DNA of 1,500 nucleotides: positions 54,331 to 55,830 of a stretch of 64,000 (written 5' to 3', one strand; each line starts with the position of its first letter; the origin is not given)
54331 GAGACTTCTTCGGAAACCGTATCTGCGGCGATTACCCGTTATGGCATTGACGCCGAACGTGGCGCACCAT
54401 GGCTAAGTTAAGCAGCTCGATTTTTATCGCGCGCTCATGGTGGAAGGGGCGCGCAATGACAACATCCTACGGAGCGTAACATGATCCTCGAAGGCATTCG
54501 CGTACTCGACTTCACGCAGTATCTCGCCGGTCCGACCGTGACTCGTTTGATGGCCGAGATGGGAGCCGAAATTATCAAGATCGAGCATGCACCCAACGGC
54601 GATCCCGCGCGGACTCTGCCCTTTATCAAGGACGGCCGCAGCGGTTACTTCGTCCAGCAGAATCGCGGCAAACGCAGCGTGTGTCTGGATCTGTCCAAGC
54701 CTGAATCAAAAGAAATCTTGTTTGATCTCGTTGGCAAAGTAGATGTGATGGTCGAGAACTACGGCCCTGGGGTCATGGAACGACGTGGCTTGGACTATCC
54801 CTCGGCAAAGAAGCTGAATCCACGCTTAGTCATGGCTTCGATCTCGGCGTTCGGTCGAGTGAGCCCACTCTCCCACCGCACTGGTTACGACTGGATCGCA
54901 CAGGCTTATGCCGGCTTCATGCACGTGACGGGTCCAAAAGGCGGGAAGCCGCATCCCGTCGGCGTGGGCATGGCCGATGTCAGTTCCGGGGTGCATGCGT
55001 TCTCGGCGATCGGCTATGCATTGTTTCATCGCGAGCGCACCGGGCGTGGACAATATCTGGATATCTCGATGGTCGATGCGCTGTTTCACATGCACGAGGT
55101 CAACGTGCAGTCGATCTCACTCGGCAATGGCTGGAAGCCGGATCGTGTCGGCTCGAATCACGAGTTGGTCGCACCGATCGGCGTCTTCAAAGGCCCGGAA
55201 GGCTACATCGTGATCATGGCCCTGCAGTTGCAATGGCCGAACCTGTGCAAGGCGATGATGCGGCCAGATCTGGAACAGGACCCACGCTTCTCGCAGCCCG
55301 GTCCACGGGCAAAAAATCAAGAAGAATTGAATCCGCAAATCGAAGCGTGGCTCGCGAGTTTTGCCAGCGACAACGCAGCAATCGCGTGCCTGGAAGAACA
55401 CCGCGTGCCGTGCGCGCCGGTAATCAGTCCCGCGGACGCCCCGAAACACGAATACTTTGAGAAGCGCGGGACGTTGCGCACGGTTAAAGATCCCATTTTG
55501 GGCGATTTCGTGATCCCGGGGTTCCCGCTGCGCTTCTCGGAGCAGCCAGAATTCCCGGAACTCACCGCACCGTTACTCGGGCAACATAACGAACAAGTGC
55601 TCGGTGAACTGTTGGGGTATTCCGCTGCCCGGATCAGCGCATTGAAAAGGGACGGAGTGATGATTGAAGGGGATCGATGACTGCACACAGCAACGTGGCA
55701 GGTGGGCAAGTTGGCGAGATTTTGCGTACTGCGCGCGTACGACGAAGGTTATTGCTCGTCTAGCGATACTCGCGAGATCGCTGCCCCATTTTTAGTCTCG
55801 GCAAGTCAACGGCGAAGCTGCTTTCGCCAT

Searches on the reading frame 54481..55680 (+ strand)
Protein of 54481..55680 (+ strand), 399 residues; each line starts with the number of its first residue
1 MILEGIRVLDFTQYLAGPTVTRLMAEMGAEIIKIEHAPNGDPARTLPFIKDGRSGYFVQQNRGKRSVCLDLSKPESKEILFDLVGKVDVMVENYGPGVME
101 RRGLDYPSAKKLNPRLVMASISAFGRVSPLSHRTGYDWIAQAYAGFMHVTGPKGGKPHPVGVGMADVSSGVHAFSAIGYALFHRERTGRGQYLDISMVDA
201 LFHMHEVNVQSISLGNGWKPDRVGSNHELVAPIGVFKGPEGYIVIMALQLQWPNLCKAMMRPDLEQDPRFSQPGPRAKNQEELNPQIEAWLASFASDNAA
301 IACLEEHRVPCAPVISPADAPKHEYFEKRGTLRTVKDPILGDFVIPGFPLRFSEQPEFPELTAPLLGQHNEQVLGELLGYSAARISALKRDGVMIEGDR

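Call 3: search_protein_families(library=pfam, proteins=[window:54481-55680:+])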
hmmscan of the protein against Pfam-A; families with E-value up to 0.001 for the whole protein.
window:54481-55680:+ (399 aa): 1 family
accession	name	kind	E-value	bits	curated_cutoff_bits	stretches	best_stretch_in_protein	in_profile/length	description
PF02515.22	CoA_transf_3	-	3.5e-111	372.3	23.3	1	3-370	1-366/366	CoA-transferase family III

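Call 5: search_protein_families(library=ncbifam, proteins=[window:54481-55680:+], max_evalue=0.00001)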
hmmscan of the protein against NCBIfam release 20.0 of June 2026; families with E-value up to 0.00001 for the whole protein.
window:54481-55680:+ (399 aa): 7 families
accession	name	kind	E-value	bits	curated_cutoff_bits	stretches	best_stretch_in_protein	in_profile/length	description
NF003809.0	PRK05398.1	subfamily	9.8e-84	281.3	442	2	3-209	5-212/416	formyl-CoA transferase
TIGR03253.1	oxalate_frc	equivalog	2e-82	277.1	504.2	2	3-208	4-210/416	formyl-CoA transferase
NF041294.1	Scnl_mescCoAtase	equivalog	2.2e-78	264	700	1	3-374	4-380/381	succinyl-CoA:mesaconate CoA-transferase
NF052585.1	SucGlutTfsCaiB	equivalog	1.2e-71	241.4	750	1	3-377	8-388/394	succinate--glutarate CoA-transferase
NF008511.0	PRK11430.1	equivalog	7.1e-69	232.7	522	1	3-376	10-378/381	CoA:oxalate CoA-transferase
NF002914.1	PRK03525.1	equivalog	2.6e-36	125.4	413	1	3-394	10-397/400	L-carnitine CoA-transferase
TIGR04253.1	mesacon_CoA_iso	equivalog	2.3e-25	89.5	725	1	2-394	2-400/403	2-methylfumaryl-CoA isomerase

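Call 41: find_homologous_proteins(query=window:54481-55680:+, max_evalue=1e-60)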
Query window:54481-55680:+ (399 aa): 4702 proteins with E <= 1e-60 among 8000 candidates; the best 120 are listed.
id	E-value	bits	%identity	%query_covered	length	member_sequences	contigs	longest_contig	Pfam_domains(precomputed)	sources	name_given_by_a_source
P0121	3.3e-272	920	100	100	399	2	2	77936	PF02515.23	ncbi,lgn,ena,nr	ncbi:MAG: CoA transferase [Gammaproteobacteria bacterium]|nr:CoA transferase [Gammaproteobacteria ba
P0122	3.5e-249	844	91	100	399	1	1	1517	PF02515.23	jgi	jgi:CoA:oxalate CoA-transferase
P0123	4.9e-243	824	89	100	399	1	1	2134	PF02515.23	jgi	jgi:CoA:oxalate CoA-transferase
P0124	5.1e-241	818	89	100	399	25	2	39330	PF02515.23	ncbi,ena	-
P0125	1.0e-239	813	88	100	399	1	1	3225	PF02515.23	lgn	-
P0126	3.6e-234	795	86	100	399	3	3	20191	PF02515.23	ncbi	ncbi:MAG: CaiB/BaiF CoA transferase family protein [Gammaproteobacteria bacterium]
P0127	2.0e-232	789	85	100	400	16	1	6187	PF02515.23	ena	-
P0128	4.3e-232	788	84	100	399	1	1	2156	PF02515.23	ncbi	ncbi:MAG: CaiB/BaiF CoA transferase family protein [Gammaproteobacteria bacterium]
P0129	2.9e-231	785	84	100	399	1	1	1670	PF02515.23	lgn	-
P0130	2.3e-225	766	82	100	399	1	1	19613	PF02515.23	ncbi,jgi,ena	jgi:CoA:oxalate CoA-transferase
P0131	4.7e-225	765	82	100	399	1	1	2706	PF02515.23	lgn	-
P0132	1.6e-223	760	82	100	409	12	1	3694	PF02515.23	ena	-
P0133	3.0e-223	759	81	100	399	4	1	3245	PF02515.23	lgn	-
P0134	3.0e-221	752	80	100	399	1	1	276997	PF02515.23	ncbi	-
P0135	1.6e-219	747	81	100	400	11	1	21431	PF02515.23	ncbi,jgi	ncbi:MAG: hypothetical protein RL434_907 [Pseudomonadota bacterium]|jgi:crotonobetainyl-CoA:carnitin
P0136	3.2e-193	660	72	100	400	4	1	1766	PF02515.23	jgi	jgi:crotonobetainyl-CoA:carnitine CoA-transferase CaiB-like acyl-CoA transferase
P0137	2.3e-188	644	69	100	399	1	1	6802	PF02515.23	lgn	-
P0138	7.2e-188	643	70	100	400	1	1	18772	PF02515.23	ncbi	-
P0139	1.1e-185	635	70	100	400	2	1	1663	PF02515.23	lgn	-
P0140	4.8e-185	633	69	100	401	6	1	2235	PF02515.23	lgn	-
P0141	1.2e-183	629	69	100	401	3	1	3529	PF02515.23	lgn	-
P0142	1.3e-183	629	69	100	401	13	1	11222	PF02515.23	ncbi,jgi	jgi:CoA:oxalate CoA-transferase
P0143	5.6e-183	626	68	100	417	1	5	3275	PF02515.23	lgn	-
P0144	7.6e-182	623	68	100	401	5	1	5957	PF02515.23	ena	-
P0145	1.1e-181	622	67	100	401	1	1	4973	PF02515.23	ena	-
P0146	5.7e-181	620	68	100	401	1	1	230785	PF02515.23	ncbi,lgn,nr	ncbi:MAG: CoA transferase [Gammaproteobacteria bacterium]|nr:CoA transferase [Gammaproteobacteria ba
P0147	8.9e-181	619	66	100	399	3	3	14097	PF02515.23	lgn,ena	-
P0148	2.0e-180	618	67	100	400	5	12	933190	PF02515.23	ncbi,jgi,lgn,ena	-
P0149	2.3e-180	618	67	100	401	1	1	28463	PF02515.23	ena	-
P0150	5.0e-180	617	69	100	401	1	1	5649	PF02515.23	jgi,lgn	-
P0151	1.5e-179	615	67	100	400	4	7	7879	PF02515.23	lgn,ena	-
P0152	2.2e-179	615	66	100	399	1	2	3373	PF02515.23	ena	-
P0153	2.6e-179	614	67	100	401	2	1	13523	PF02515.23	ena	-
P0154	3.5e-179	614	68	100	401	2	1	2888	PF02515.23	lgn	-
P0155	3.6e-179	614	68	100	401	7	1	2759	PF02515.23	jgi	jgi:CoA:oxalate CoA-transferase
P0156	5.0e-179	613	67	100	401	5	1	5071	PF02515.23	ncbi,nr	ncbi:MAG: CoA transferase [Gammaproteobacteria bacterium]|nr:CoA transferase [Gammaproteobacteria ba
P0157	6.9e-179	613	65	100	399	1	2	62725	PF02515.23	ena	-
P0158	1.0e-178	612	67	100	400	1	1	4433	PF02515.23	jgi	jgi:crotonobetainyl-CoA:carnitine CoA-transferase CaiB-like acyl-CoA transferase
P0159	2.0e-178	611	65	100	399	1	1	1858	PF02515.23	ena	-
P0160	2.6e-178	611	66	99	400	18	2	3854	PF02515.23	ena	-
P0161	9.0e-178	609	67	100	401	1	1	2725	PF02515.23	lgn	-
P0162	2.7e-177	608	66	100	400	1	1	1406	PF02515.23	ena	-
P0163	2.9e-177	608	66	99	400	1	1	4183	PF02515.23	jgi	jgi:crotonobetainyl-CoA:carnitine CoA-transferase CaiB-like acyl-CoA transferase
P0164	3.7e-177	607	66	100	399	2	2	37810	PF02515.23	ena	-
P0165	5.5e-177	607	67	99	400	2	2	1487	PF02515.23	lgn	-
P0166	1.1e-176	606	66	100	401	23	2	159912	PF02515.23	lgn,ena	-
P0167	1.2e-176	606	65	100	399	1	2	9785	PF02515.23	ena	-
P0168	1.7e-176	605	66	99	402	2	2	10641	PF02515.23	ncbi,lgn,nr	ncbi:MAG: CoA transferase [Gammaproteobacteria bacterium]|nr:CoA transferase [Gammaproteobacteria ba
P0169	1.9e-176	605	67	99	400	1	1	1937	PF02515.23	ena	-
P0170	3.3e-176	604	68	95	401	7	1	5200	PF02515.23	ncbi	-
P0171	3.5e-176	604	67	99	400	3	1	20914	PF02515.23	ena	-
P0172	4.2e-176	604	66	99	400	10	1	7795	PF02515.23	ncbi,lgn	ncbi:MAG: CoA transferase [Gammaproteobacteria bacterium]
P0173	4.3e-176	604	64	100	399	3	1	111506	PF02515.23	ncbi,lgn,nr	ncbi:MAG: CoA transferase [Gammaproteobacteria bacterium]|nr:CoA transferase [Gammaproteobacteria ba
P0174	5.9e-176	603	65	100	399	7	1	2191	PF02515.23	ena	-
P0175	6.6e-176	603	65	100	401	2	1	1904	PF02515.23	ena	-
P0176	8.4e-176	603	65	100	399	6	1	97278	PF02515.23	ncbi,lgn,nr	ncbi:MAG: CoA transferase [Gammaproteobacteria bacterium]|nr:CoA transferase [Gammaproteobacteria ba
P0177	1.1e-175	602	66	99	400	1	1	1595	PF02515.23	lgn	-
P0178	1.5e-175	602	65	100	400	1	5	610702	PF02515.23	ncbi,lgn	-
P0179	1.8e-175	602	66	100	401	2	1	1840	PF02515.23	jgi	-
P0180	2.7e-175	601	65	100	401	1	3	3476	PF02515.23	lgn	-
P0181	4.3e-175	601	67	100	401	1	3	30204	PF02515.23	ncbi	ncbi:MAG: CaiB/BaiF CoA transferase family protein [Gammaproteobacteria bacterium]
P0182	1.1e-174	599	67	100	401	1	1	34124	PF02515.23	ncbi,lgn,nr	ncbi:MAG: CoA transferase [Nevskia sp.]|nr:CoA transferase [Nevskia sp.]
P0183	1.4e-174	599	63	100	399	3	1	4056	PF02515.23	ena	-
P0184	1.9e-174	598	65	99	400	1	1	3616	PF02515.23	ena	-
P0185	2.3e-174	598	65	99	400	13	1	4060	PF02515.23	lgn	-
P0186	2.7e-174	598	65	99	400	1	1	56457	PF02515.23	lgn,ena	-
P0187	3.0e-174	598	64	100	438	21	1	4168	PF02515.23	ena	-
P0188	3.6e-174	597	66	100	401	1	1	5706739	PF02515.23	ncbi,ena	-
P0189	4.1e-174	597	64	100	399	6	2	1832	PF02515.23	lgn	-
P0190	4.2e-174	597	65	100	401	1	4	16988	PF02515.23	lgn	-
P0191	5.0e-174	597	64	100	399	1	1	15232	PF02515.23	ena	-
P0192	5.7e-174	597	65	100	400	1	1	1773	PF02515.23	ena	-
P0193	6.1e-174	597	66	99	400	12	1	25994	PF02515.23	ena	-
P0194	6.2e-174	597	64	100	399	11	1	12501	PF02515.23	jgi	jgi:crotonobetainyl-CoA:carnitine CoA-transferase CaiB-like acyl-CoA transferase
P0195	6.9e-174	597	64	100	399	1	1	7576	PF02515.23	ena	-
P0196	8.5e-174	596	66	98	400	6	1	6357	PF02515.23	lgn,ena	-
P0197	1.4e-173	596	65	100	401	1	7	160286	PF02515.23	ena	-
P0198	2.1e-173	595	63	100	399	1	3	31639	PF02515.23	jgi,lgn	jgi:CoA:oxalate CoA-transferase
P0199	2.2e-173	595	65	99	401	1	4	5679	PF02515.23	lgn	-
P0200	2.5e-173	595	64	100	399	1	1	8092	PF02515.23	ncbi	-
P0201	2.6e-173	595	65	100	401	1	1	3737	PF02515.23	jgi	-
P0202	3.4e-173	594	65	100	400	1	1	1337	PF02515.23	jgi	jgi:CoA:oxalate CoA-transferase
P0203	3.5e-173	594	65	100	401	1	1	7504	PF02515.23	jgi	-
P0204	3.6e-173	594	65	100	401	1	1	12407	PF02515.23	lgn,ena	-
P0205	3.6e-173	594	66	99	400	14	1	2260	PF02515.23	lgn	-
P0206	3.6e-173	594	65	100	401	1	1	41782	PF02515.23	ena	-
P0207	4.0e-173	594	64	100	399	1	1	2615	PF02515.23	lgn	-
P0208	4.9e-173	594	65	100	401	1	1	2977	PF02515.23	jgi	-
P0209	6.5e-173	593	64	100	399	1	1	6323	PF02515.23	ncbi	-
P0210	7.9e-173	593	65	100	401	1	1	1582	PF02515.23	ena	-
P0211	8.8e-173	593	66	100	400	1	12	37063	PF02515.23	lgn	-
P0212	9.2e-173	593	65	100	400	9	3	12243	PF02515.23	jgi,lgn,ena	jgi:crotonobetainyl-CoA:carnitine CoA-transferase CaiB-like acyl-CoA transferase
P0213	9.4e-173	593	65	100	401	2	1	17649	PF02515.23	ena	-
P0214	1.6e-172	592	64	99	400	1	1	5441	PF02515.23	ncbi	ncbi:MAG: CaiB/BaiF CoA transferase family protein [Gammaproteobacteria bacterium]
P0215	1.7e-172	592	64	100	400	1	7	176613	PF02515.23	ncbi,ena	-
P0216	2.0e-172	592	63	100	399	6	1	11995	PF02515.23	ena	-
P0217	2.0e-172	592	63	100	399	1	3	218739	PF02515.23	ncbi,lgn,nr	ncbi:MAG: CoA transferase [Proteobacteria bacterium]|nr:CoA transferase [Pseudomonadota bacterium] M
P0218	2.4e-172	591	65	100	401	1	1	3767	PF02515.23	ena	-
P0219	3.5e-172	591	64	100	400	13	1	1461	PF02515.23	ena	-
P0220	4.4e-172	591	62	100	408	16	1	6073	PF02515.23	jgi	jgi:CoA:oxalate CoA-transferase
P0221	4.6e-172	591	64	100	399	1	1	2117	PF02515.23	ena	-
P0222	5.3e-172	590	65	100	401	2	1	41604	PF02515.23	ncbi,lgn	-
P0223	6.1e-172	590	65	100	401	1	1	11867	PF02515.23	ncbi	-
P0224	6.7e-172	590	63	100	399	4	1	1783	PF02515.23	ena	-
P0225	9.0e-172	590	63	100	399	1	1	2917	PF02515.23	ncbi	-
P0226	1.0e-171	589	65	100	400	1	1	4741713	PF02515.23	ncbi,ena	-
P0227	1.2e-171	589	63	100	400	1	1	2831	PF02515.23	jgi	jgi:crotonobetainyl-CoA:carnitine CoA-transferase CaiB-like acyl-CoA transferase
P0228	1.6e-171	589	62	100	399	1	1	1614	PF02515.23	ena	-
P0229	1.8e-171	589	65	100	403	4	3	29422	PF02515.23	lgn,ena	-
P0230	1.9e-171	589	63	100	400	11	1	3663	PF02515.23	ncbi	-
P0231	2.2e-171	588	65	100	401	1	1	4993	PF02515.23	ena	-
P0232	2.2e-171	588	65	100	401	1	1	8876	PF02515.23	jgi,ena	-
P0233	2.3e-171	588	65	100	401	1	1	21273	PF02515.23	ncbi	-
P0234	2.5e-171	588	64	99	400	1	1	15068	PF02515.23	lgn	-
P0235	3.6e-171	588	63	100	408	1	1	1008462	PF02515.23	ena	-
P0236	4.2e-171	587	65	100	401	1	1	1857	PF02515.23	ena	-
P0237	5.1e-171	587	63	99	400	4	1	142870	PF02515.23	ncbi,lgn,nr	ncbi:MAG: CoA transferase [Gammaproteobacteria bacterium]|nr:CoA transferase [Gammaproteobacteria ba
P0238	6.1e-171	587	65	100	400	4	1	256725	PF02515.23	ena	-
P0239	7.3e-171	587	64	100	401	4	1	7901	PF02515.23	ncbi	-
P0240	7.8e-171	586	63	100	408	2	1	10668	PF02515.23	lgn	-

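Call 42: find_encoding_contigs(protein=P0124, flank=8000, max_places=2)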
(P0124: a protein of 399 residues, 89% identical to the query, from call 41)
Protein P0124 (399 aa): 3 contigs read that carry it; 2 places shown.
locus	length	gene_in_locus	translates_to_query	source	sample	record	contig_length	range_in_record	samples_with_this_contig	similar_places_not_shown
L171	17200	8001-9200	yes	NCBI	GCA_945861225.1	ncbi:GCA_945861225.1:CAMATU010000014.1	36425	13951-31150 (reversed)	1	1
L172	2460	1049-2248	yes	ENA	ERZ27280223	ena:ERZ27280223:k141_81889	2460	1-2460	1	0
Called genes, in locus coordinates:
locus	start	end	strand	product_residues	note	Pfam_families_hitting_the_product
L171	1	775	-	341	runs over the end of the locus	PF02332:Phenol_Hydrox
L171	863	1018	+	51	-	-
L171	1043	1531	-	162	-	PF13577:SnoaL_4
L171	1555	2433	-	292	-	PF00296:Bac_luciferase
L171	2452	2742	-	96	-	PF03992:ABM (weak)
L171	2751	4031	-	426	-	PF00083:Sugar_tr, PF07690:MFS_1, PF03137:OATP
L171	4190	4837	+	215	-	PF13489:Methyltransf_23, PF13649:Methyltransf_25, PF13847:Methyltransf_31, PF08241:Methyltransf_11, PF08242:Methyltransf_12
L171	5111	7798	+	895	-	PF28598:PDH_E1_N, PF00456:Transketolase_N (faint), PF17831:PDH_E1_M, PF22613:Transketolase_C_1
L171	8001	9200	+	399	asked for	PF02515:CoA_transf_3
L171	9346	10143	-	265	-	PF00378:ECH_1, PF16113:ECH_2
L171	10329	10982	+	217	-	PF00881:Nitroreductase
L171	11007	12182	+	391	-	PF00144:Beta-lactamase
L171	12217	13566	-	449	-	PF00875:DNA_photolyase, PF03441:FAD_binding_7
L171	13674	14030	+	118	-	-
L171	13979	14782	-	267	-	PF01794:Ferric_reduct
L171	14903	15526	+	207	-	PF00881:Nitroreductase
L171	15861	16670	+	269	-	PF07589:PEP_exosort_dom (weak)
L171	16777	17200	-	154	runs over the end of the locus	PF12680:SnoaL_2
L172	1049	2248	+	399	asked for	PF02515:CoA_transf_3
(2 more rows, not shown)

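Call 43: find_encoding_contigs(protein=P0126, flank=8000, max_places=2)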
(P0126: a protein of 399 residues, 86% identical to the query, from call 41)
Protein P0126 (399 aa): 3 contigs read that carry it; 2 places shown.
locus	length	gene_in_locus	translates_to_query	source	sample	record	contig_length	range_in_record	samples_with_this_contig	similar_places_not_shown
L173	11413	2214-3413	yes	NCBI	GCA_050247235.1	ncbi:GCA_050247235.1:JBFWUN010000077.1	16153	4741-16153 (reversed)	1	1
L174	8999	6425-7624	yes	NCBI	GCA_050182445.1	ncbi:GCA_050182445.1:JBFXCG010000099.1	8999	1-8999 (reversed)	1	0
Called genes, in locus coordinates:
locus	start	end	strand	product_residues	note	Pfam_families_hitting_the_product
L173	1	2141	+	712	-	PF00456:Transketolase_N (faint), PF17831:PDH_E1_M, PF22613:Transketolase_C_1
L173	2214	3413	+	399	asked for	PF02515:CoA_transf_3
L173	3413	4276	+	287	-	PF05721:PhyH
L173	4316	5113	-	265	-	PF00378:ECH_1, PF16113:ECH_2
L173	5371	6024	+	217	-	PF00881:Nitroreductase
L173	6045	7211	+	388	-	PF00144:Beta-lactamase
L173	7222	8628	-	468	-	PF00875:DNA_photolyase, PF03441:FAD_binding_7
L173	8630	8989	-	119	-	PF02085:Cytochrom_CIII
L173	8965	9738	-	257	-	PF01794:Ferric_reduct (weak)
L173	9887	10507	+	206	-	PF00881:Nitroreductase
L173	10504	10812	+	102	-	-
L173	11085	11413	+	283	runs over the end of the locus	PF07589:PEP_exosort_dom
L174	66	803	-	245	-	PF19559:DUF6081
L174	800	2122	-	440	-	PF00083:Sugar_tr, PF07690:MFS_1, PF00854:PTR2 (faint), PF03137:OATP (weak)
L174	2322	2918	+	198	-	PF13577:SnoaL_4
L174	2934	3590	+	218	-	PF13489:Methyltransf_23, PF08241:Methyltransf_11, PF08242:Methyltransf_12, PF13649:Methyltransf_25, PF13847:Methyltransf_31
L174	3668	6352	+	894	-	PF28598:PDH_E1_N, PF00456:Transketolase_N (faint), PF17831:PDH_E1_M, PF22613:Transketolase_C_1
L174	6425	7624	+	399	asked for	PF02515:CoA_transf_3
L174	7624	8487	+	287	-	PF05721:PhyH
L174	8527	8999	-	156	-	PF00378:ECH_1, PF16113:ECH_2 (weak)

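Call 44: find_encoding_contigs(protein=P0135, flank=8000, max_places=2)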
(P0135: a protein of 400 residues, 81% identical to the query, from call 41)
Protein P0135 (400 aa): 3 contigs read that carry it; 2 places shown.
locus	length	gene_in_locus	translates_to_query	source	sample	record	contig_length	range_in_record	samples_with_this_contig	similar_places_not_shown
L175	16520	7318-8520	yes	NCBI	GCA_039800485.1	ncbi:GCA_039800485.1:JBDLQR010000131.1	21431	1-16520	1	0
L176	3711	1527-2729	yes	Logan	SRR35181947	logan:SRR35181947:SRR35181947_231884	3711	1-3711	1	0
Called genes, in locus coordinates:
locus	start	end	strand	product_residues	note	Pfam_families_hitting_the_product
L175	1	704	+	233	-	PF07730:HisKA_3, PF02518:HATPase_c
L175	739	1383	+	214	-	PF00072:Response_reg, PF00196:GerE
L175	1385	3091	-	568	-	PF07885:Ion_trans_2, PF02254:TrkA_N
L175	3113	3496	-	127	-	PF19931:DUF6394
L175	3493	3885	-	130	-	-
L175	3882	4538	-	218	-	PF01243:PNPOx_N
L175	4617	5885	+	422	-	PF02771:Acyl-CoA_dh_N, PF02770:Acyl-CoA_dh_M, PF00441:Acyl-CoA_dh_1, PF08028:Acyl-CoA_dh_2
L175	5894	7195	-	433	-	PF00083:Sugar_tr, PF07690:MFS_1, PF03137:OATP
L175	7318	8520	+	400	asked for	PF02515:CoA_transf_3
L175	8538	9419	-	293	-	PF00378:ECH_1, PF16113:ECH_2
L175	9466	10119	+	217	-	PF00881:Nitroreductase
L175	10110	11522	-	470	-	PF00875:DNA_photolyase, PF03441:FAD_binding_7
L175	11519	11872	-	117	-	PF02085:Cytochrom_CIII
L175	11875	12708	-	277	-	-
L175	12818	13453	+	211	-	PF00881:Nitroreductase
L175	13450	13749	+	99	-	-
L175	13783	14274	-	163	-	PF12680:SnoaL_2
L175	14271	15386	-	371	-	PF00364:Biotin_lipoyl, PF00561:Abhydrolase_1, PF12146:Hydrolase_4, PF12697:Abhydrolase_6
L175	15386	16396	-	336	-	PF02779:Transket_pyr, PF02780:Transketolase_C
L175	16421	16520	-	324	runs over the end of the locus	PF00676:E1_dh, PF02775:TPP_enzyme_C (faint)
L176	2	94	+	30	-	?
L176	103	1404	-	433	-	PF00083:Sugar_tr, PF07690:MFS_1, PF03137:OATP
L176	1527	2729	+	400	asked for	PF02515:CoA_transf_3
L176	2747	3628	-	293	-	PF00378:ECH_1, PF16113:ECH_2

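Call 55: search_solved_structures(query=window:54481-55680:+, max_evalue=1e-30)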
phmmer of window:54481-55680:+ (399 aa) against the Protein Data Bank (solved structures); distinct sequences matched with E-value up to 1e-30: 23.
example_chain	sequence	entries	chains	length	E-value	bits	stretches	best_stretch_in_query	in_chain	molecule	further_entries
10uh_A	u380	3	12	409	2.6e-65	224.1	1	3-394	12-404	Formyl-coenzyme a transferase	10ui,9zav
4hl6_A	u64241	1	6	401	2.6e-63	217.5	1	3-376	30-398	Uncharacterized protein YfdE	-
9br7_A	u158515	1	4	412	7.5e-62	212.7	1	3-394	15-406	Succinate--hydroxymethylglutarate CoA-transferase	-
9br6_A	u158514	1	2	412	8.4e-62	212.5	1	3-394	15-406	Succinate--hydroxymethylglutarate CoA-transferase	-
1pqy_A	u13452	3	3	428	1e-59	205.6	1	3-209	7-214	Hypothetical protein yfdW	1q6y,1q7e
1pt5_A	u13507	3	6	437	3.2e-59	204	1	3-209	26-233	Hypothetical protein yfdW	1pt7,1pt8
4ed9_A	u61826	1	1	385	1.1e-56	195.7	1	3-377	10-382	CAIB/BAIF family protein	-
2vjp_A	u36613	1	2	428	1.2e-55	192.3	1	3-209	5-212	FORMYL-COENZYME A TRANSFERASE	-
2vjo_A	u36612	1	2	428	1.8e-55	191.7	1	3-209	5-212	FORMYL-COENZYME A TRANSFERASE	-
1p5h_A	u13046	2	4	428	1.8e-55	191.7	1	3-209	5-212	Formyl-coenzyme A transferase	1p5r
2vjn_A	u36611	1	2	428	2.3e-55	191.3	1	3-209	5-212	FORMYL-COENZYME A TRANSFERASE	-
2vjk_A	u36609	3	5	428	2.5e-55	191.2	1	3-209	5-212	FORMYL-COENZYME A TRANSFERASE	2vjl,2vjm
1t4c_A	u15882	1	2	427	2.5e-55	191.2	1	3-209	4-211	Formyl-CoA:oxalate CoA-transferase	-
2vjq_A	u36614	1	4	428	2.6e-55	191.2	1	3-209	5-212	FORMYL-COENZYME A TRANSFERASE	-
1vgr_A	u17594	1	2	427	8.9e-55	189.4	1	3-209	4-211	Formyl-coenzyme A transferase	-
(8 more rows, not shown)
